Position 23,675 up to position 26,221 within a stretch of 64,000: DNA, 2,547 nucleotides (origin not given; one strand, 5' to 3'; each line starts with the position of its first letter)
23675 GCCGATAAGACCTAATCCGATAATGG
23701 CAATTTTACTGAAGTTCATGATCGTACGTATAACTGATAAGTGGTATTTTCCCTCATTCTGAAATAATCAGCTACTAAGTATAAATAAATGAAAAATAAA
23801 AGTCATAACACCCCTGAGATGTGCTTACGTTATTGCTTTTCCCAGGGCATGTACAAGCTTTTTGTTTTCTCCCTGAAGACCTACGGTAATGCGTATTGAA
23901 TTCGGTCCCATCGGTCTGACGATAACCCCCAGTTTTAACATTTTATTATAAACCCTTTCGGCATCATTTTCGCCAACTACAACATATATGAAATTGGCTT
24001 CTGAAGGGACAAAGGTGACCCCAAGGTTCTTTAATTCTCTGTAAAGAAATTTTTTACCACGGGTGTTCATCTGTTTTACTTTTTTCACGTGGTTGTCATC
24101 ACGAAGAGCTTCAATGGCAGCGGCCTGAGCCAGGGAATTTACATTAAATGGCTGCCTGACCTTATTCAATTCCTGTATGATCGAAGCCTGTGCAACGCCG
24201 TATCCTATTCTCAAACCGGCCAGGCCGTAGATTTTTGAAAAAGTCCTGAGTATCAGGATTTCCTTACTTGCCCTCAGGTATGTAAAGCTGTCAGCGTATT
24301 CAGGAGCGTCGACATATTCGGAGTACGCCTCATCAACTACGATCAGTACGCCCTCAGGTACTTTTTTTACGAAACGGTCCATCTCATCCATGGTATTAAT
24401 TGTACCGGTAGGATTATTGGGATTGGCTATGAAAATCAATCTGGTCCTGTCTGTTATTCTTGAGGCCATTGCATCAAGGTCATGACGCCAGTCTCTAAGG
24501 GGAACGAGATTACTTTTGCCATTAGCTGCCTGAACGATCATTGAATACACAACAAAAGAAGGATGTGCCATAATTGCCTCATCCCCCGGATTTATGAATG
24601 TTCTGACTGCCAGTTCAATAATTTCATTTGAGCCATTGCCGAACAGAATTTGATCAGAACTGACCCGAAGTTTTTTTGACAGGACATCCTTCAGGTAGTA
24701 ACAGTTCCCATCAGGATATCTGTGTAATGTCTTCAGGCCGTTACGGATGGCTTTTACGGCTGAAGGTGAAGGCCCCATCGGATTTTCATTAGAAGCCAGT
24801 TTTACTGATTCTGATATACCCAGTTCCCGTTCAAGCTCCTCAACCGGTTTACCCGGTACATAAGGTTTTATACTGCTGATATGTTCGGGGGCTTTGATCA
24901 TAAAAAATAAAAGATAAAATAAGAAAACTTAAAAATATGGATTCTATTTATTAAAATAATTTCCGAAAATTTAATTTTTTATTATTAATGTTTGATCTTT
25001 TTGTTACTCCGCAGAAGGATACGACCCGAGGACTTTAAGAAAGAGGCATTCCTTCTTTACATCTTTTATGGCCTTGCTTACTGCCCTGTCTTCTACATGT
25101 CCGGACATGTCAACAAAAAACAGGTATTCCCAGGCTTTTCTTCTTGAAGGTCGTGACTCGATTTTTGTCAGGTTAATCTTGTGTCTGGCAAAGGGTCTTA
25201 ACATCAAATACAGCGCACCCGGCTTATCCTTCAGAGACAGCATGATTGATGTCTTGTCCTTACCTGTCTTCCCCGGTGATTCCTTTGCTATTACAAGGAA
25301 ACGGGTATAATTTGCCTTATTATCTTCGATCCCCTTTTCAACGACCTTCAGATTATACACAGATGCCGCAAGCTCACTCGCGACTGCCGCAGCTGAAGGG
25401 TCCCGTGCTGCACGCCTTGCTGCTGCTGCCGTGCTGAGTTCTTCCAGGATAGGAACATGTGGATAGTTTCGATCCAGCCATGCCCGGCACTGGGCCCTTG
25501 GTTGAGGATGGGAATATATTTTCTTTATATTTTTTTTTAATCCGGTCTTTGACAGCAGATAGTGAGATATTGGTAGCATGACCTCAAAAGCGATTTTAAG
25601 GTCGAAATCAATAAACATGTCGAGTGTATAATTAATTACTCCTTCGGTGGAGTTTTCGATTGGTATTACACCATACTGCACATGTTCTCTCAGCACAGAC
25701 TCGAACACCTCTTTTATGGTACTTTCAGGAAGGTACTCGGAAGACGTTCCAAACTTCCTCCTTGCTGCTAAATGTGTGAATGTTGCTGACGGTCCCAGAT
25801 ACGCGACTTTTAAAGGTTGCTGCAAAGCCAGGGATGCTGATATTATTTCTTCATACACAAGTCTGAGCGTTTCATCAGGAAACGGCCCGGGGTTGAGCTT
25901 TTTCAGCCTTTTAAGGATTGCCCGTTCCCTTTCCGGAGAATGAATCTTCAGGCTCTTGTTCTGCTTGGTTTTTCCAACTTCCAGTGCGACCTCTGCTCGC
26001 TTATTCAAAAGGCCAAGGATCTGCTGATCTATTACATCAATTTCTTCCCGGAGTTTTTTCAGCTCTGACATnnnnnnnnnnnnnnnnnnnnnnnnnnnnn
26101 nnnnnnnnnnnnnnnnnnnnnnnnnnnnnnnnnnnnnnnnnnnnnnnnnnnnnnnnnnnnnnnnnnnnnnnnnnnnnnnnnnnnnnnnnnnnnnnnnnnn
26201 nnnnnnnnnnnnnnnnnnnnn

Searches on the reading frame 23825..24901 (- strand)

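Call 6: search_protein_families(library=pfam, proteins=[window:23825-24901:-])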
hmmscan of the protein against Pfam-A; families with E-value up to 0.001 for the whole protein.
window:23825-24901:- (358 aa): 6 families
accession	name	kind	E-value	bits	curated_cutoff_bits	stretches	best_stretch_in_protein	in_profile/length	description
PF00155.27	Aminotran_1_2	-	1.3e-61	209.2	19.7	1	32-353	3-361/361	Aminotransferase class I and II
PF00266.25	Aminotran_5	-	4e-11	42.9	21.5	1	78-192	56-177/371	Aminotransferase class-V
PF01053.26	Cys_Met_Meta_PP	-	3.1e-06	26.5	27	1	95-193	80-176/381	Cys/Met metabolism PLP-dependent enzyme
PF04864.19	Alliinase_C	-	5.9e-05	22.6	22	1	84-242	68-213/363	Allinase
PF06838.17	Met_gamma_lyase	-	8.8e-05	21.7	24.2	1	132-202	134-209/405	Methionine gamma-lyase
PF00202.27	Aminotran_3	-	0.00046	19.4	30.5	1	253-349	290-392/403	Aminotransferase class-III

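Call 7: search_protein_families(library=ncbifam, proteins=[window:23825-24901:-])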
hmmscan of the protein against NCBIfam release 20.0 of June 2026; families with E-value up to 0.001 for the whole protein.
window:23825-24901:- (358 aa): 85 families (the best 25 are shown)
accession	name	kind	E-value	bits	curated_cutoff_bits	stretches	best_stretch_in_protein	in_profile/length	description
TIGR01141.1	hisC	equivalog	5.4e-108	361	276.55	1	6-355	2-348/349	histidinol-phosphate transaminase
NF002878.0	PRK03321.1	subfamily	1.5e-102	342.9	374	1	6-355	7-347/352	histidinol-phosphate transaminase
NF003496.0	PRK05166.1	equivalog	6.4e-89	298.3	540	1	6-356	12-369/373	histidinol-phosphate transaminase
NF006014.0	PRK08153.1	equivalog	7.3e-68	229.1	510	1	9-357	12-364/370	pyridoxal phosphate-dependent aminotransferase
NF006580.0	PRK09105.1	subfamily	1.1e-66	225.2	444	1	30-357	46-371/375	pyridoxal phosphate-dependent aminotransferase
NF002877.0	PRK03317.1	equivalog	5.4e-62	209.7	409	1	32-356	33-366/374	histidinol-phosphate transaminase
TIGR01140.1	L_thr_O3P_dcar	equivalog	2.1e-61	207.9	290.55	1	31-353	18-330/331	threonine-phosphate decarboxylase CobD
NF051461.1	pyoverd_PtaA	equivalog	6.7e-57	192.8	500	1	30-352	34-355/359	pyoverdine biosynthesis transaminase PtaA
NF002726.0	PRK02610.1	equivalog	2e-51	175.1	391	1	54-357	56-369/374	histidinol-phosphate transaminase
NF041364.1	GntC_guanitoxin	equivalog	1.4e-41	142.6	415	1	72-330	44-323/356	guanitoxin biosynthesis PLP-dependent (S)-gamma-hydroxy-L-arginine cyclodehydratase GntC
NF041091.1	asp_aminotase_Arch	equivalog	4.8e-38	131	550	1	75-313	80-323/376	aspartate aminotransferase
NF005915.1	PRK07908.1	equivalog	5e-37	128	360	1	33-353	15-331/332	Rv2231c family histidinol phosphate aminotransferase CobC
NF006756.0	PRK09276.1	subfamily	6.3e-36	124.1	507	1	82-330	93-352/387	LL-diaminopimelate aminotransferase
TIGR03540.1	DapC_direct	equivalog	3.7e-35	121.6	593.25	1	83-330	92-350/383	LL-diaminopimelate aminotransferase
NF053748.1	bifunc_CobBC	exception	2.4e-34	118.8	950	1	34-352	484-795/797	bifunctional hydrogenobyrinic acid a,c-diamide synthase/histidinol phosphate aminotransferase CobBC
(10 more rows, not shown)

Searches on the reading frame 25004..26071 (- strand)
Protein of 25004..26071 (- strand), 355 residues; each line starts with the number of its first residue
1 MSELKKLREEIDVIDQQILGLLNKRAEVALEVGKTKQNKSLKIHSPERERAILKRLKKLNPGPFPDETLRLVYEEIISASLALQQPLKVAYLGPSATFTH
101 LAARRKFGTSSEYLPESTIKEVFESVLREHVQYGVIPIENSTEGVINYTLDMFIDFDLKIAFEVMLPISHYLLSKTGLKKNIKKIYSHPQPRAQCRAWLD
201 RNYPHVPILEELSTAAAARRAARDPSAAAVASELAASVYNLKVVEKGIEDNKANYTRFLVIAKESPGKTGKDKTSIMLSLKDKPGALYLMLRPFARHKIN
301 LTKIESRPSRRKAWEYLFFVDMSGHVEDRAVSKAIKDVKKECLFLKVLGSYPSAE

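Call 6: search_protein_families(library=pfam, proteins=[window:25004-26071:-])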
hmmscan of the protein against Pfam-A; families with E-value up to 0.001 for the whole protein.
window:25004-26071:- (355 aa): 3 families
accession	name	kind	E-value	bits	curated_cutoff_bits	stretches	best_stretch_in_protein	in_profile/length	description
PF00800.23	PDT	-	3.1e-62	210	25.2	1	89-265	1-180/181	Prephenate dehydratase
PF01817.26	CM_2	-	5.1e-25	87.9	27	1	7-85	1-80/80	Chorismate mutase type II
PF01842.31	ACT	-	8.7e-11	41.8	27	1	274-338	1-64/66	ACT domain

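Call 7: search_protein_families(library=ncbifam, proteins=[window:25004-26071:-])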
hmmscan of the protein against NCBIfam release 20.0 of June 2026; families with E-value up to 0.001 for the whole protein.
window:25004-26071:- (355 aa): 26 families (the best 25 are shown)
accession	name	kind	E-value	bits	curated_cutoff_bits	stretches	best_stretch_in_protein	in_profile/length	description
NF008865.0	PRK11898.1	equivalog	3.9e-87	292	219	1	87-353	2-278/284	prephenate dehydratase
NF007910.0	PRK10622.1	equivalog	2.1e-62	211.2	577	1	3-354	6-378/386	bifunctional chorismate mutase/prephenate dehydratase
NF008866.0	PRK11899.1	equivalog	8.4e-53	179.4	359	1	86-354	5-276/283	prephenate dehydratase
TIGR01801.1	CM_A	equivalog_domain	4.1e-22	78.3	106.35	1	3-85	5-87/102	chorismate mutase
TIGR01807.1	CM_P2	equivalog_domain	1.2e-20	73.5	69.55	1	4-77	1-76/76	chorismate mutase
NF009239.0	PRK12595.1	equivalog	2.2e-20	73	279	1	2-85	4-87/360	bifunctional 3-deoxy-7-phosphoheptulonate synthase/chorismate mutase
TIGR01268.1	Phe4hydrox_tetr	equivalog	6.8e-14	51.4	704.8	1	270-345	13-88/436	phenylalanine 4-monooxygenase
TIGR01808.1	CM_M_hiGC-arch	equivalog_domain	1.2e-13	51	52.15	1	3-59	1-57/74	chorismate mutase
NF008400.0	PRK11199.1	equivalog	1.1e-12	47.6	273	1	2-57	3-58/374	bifunctional chorismate mutase/prephenate dehydrogenase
TIGR01791.2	CM_archaeal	equivalog_domain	1.9e-12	47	66.95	1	4-80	1-78/83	chorismate mutase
TIGR01799.1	CM_T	equivalog_domain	8.2e-12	45.1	95.9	1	4-55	1-52/83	chorismate mutase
NF004925.0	PRK06285.1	equivalog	5.6e-11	42.4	77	1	3-59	8-64/99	chorismate mutase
TIGR01805.1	CM_mono_grmpos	equivalog_domain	1.3e-10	41.3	71.2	1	4-83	1-80/81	chorismate mutase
NF004698.0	PRK06034.1-4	equivalog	8.1e-09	35.2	349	1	4-142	10-152/287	hypothetical protein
TIGR01797.1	CM_P_1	equivalog_domain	1.2e-08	35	73.7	1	4-60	1-57/83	chorismate mutase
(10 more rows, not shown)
